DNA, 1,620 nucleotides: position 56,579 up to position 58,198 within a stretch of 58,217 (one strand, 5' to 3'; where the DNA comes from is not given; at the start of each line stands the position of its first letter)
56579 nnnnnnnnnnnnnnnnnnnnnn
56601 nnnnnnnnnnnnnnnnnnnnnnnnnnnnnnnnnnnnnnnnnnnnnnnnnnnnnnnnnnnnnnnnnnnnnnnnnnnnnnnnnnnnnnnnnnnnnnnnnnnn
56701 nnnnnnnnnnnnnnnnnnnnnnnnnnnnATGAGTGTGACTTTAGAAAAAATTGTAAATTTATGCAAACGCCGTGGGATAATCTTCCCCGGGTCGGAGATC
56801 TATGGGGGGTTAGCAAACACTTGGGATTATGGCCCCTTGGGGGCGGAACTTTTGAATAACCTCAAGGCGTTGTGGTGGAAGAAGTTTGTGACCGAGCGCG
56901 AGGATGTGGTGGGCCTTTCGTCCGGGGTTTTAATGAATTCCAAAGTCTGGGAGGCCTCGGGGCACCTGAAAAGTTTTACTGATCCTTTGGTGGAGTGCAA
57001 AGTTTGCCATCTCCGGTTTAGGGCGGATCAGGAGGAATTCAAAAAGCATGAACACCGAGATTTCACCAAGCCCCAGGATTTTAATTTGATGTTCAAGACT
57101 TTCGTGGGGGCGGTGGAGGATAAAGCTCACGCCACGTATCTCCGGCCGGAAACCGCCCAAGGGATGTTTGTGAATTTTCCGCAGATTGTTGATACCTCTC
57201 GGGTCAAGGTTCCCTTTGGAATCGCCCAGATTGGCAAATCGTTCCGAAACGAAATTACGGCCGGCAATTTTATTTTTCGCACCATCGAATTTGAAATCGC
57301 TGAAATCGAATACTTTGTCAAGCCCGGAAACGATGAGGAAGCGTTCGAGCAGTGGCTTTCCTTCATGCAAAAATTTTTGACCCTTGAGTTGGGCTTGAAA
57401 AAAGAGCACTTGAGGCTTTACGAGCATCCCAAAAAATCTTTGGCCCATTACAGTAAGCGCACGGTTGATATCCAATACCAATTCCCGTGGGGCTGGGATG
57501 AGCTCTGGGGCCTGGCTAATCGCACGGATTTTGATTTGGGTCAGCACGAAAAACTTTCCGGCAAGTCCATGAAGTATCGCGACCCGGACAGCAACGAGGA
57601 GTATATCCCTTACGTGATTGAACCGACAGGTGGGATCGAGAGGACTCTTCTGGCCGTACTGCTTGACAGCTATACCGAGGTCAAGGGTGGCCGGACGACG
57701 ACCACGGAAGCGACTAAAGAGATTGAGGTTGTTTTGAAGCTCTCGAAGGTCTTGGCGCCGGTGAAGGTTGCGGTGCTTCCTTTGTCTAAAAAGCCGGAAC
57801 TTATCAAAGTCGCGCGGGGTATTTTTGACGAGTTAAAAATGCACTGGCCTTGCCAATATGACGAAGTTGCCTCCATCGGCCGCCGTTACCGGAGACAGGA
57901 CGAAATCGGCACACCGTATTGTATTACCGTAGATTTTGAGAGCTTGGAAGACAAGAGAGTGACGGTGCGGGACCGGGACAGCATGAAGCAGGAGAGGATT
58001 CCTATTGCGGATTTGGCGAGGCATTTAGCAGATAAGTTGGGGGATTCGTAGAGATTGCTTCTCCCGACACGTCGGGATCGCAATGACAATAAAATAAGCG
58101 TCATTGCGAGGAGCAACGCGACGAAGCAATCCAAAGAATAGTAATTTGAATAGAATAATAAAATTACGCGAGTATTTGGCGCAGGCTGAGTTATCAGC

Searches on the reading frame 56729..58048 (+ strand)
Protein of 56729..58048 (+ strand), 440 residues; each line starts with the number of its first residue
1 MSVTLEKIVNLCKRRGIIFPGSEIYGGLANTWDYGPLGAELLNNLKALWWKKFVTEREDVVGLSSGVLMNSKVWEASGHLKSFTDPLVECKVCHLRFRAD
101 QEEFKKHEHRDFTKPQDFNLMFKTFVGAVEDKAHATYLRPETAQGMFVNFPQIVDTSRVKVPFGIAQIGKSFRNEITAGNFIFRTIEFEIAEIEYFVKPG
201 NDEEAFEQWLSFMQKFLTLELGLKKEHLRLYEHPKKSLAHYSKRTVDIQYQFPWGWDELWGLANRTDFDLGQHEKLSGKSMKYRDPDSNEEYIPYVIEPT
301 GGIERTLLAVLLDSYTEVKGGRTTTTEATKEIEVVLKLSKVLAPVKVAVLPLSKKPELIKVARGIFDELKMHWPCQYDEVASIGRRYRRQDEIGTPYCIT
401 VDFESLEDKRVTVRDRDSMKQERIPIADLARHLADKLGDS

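Call 65: search_protein_families(library=pfam, proteins=[window:56729-58048:+], max_evalue=0.00001)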
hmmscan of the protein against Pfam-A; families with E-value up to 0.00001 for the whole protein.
window:56729-58048:+ (440 aa): 2 families
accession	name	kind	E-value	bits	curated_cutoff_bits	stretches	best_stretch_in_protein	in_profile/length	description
PF03129.25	HGTP_anticodon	-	3.7e-19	69.1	21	1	346-433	1-91/94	Anticodon binding domain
PF00587.30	tRNA-synt_2b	-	1.2e-09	38.9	29.3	1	130-311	4-176/179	tRNA synthetase class II core domain (G, H, P, S and T)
